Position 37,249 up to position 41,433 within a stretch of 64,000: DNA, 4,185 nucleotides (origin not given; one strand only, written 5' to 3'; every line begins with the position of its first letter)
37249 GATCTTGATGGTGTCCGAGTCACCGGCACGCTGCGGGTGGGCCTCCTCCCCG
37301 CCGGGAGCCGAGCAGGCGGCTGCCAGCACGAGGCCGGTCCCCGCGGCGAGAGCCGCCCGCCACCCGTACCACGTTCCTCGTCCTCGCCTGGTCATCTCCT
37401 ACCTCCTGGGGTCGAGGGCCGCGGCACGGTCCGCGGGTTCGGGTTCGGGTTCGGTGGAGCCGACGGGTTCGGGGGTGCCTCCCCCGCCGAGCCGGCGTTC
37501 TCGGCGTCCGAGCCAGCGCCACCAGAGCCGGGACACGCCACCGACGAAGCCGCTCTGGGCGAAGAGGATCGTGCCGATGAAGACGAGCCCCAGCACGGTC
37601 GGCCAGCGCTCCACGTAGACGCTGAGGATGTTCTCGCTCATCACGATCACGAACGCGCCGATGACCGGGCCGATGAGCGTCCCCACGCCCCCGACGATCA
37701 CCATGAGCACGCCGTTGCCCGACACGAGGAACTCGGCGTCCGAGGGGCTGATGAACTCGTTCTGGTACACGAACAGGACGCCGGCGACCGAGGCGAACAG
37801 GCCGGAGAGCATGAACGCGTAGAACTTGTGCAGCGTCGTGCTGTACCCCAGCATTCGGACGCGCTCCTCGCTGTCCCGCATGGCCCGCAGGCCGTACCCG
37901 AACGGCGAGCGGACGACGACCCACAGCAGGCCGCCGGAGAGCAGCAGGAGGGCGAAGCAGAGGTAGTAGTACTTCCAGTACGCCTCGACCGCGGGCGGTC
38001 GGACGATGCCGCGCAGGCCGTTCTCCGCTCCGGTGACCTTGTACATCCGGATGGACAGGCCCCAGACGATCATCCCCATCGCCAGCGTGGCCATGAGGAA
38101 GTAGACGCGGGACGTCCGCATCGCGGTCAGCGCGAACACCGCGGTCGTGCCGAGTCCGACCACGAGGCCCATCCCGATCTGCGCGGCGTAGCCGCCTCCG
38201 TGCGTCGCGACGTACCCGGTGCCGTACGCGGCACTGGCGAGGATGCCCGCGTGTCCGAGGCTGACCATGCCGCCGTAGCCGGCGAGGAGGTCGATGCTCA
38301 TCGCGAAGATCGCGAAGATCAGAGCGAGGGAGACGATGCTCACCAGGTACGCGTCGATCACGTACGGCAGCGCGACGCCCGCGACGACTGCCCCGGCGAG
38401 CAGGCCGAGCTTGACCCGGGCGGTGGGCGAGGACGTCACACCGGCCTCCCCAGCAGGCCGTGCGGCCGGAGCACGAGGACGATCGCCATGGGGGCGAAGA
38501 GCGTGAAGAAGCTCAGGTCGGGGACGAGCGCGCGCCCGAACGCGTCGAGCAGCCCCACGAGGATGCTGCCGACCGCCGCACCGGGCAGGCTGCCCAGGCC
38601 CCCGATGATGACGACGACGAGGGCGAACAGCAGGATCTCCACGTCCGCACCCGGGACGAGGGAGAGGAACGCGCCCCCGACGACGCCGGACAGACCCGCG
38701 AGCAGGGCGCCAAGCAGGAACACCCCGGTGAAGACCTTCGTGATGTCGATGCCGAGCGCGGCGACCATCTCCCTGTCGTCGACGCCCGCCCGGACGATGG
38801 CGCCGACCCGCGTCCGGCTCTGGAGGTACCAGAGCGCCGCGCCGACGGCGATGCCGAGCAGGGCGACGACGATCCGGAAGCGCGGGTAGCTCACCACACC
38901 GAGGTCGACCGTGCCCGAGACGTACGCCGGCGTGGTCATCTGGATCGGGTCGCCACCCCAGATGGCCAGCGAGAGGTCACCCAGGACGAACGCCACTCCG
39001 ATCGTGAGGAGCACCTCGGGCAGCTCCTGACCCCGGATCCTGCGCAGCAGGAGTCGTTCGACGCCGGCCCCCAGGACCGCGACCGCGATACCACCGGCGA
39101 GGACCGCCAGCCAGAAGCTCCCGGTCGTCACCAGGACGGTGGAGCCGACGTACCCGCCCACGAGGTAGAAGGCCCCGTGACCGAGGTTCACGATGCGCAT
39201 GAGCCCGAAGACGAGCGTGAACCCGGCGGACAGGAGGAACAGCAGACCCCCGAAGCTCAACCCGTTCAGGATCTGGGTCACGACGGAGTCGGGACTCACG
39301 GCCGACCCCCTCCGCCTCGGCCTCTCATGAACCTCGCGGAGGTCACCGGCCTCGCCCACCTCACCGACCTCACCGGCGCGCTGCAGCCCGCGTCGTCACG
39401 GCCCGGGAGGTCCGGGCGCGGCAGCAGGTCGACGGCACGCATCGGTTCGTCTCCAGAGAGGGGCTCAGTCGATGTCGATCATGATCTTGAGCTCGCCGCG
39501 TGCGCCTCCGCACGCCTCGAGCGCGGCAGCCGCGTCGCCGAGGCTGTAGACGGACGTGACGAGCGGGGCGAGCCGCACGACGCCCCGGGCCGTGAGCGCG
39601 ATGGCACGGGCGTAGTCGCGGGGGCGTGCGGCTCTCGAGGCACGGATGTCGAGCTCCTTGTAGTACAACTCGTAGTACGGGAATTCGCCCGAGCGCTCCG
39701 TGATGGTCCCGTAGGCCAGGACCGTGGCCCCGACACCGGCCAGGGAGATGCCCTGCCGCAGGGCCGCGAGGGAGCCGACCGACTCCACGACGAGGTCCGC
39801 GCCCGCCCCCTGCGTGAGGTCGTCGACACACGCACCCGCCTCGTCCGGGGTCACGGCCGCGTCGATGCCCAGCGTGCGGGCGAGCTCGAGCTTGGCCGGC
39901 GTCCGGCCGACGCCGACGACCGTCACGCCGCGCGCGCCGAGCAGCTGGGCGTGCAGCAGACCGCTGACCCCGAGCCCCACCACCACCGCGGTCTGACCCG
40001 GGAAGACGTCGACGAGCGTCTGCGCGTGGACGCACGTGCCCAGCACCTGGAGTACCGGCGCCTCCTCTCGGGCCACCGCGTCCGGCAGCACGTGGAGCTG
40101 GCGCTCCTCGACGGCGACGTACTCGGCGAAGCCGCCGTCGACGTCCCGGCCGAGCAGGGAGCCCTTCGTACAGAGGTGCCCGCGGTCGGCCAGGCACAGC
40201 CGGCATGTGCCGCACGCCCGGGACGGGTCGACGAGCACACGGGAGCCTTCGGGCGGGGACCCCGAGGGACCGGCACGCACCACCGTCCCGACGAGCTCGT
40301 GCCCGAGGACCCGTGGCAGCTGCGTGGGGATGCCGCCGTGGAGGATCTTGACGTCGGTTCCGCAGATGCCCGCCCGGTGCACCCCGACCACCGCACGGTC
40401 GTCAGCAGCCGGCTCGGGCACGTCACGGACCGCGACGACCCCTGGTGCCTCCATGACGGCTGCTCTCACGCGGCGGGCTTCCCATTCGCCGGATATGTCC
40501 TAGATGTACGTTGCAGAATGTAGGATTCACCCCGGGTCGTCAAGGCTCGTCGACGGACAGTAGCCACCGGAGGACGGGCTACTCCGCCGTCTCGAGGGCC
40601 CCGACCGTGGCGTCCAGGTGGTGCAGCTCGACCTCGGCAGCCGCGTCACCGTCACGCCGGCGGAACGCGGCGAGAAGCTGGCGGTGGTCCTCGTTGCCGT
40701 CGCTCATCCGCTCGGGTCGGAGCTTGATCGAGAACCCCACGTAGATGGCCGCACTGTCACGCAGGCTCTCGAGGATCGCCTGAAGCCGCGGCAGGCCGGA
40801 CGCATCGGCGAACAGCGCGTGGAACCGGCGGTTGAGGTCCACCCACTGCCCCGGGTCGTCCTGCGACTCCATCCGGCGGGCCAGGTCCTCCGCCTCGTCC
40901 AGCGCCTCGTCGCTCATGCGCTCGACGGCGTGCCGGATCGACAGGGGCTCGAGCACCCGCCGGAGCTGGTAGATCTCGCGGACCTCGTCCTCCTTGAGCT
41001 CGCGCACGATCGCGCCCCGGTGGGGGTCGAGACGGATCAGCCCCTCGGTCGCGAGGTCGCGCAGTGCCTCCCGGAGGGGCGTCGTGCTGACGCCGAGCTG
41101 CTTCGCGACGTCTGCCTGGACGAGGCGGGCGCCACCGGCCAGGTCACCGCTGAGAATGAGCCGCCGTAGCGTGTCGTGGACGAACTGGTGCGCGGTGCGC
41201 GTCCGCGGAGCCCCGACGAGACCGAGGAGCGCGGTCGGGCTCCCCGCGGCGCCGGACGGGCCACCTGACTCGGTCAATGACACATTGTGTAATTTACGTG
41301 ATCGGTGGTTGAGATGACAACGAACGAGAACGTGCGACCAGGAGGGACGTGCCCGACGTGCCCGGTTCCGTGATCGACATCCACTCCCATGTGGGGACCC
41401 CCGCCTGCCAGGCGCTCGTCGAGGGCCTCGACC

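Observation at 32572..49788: ~17-kb catabolic island: Liv-type ABC importer, two cyclases, cyclic amidohydrolase, ACMSD-like hydrolase, FAD monooxygenase, cupins and dehydrogenases under a GntR regulator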

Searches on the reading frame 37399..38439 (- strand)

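Call 4: search_protein_families(library=pfam, proteins=[window:37399-38439:-])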
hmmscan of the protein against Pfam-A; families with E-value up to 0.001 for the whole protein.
window:37399-38439:- (346 aa): 1 family
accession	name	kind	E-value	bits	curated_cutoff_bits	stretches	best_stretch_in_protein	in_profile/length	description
PF02653.21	BPD_transp_2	-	5.1e-38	131.2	26.8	1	32-293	2-266/269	Branched-chain amino acid transport system / permease component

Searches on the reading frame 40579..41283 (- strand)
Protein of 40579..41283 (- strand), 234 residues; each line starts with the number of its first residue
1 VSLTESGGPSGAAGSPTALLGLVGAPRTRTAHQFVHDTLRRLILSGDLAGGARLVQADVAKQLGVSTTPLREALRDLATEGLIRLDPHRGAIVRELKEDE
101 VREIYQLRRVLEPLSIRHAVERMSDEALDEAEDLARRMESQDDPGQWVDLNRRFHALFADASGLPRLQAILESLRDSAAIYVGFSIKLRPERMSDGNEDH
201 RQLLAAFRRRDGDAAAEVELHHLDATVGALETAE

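Call 4: search_protein_families(library=pfam, proteins=[window:40579-41283:-])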
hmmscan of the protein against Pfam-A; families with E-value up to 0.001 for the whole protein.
window:40579-41283:- (234 aa): 3 families
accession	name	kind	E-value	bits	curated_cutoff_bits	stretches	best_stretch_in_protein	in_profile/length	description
PF07729.17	FCD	-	2.2e-27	96.4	24.3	1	103-224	1-124/125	FCD domain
PF00392.27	GntR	-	4e-14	52.5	27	1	33-93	3-64/64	Bacterial regulatory proteins, gntR family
PF13412.12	HTH_24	-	9e-05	22.4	21.9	1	52-84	16-48/48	Winged helix-turn-helix DNA-binding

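Call 9: search_protein_families(library=ncbifam, proteins=[window:40579-41283:-], max_evalue=0.00001)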
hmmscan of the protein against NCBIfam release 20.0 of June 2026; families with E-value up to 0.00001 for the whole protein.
window:40579-41283:- (234 aa): 7 families
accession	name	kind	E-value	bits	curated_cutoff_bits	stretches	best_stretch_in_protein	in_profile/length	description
TIGR03338.1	phnR_burk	equivalog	2.2e-31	109.1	271.5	1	30-224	11-207/212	phosphonate utilization associated transcriptional regulator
NF008504.0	PRK11414.1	equivalog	3.3e-19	69.5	225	1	35-218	16-203/221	GntR family transcriptional regulator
NF003011.0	PRK03837.1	subfamily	5.3e-15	55.7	260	1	97-225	100-228/241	transcriptional regulator NanR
NF008576.0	PRK11534.1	equivalog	4e-12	46.3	218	1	36-227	13-214/225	DNA-binding transcriptional regulator CsiR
NF007741.0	PRK10421.1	equivalog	2.1e-09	37.2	311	1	33-224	10-227/262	transcriptional regulator LldR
TIGR02018.2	his_ut_repres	equivalog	1.2e-07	31.3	220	1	32-142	1-113/226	histidine utilization transcriptional repressor HutC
NF007442.0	PRK09990.1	equivalog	5.7e-06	25.9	301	0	30-99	10-80/256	transcriptional regulator GlcC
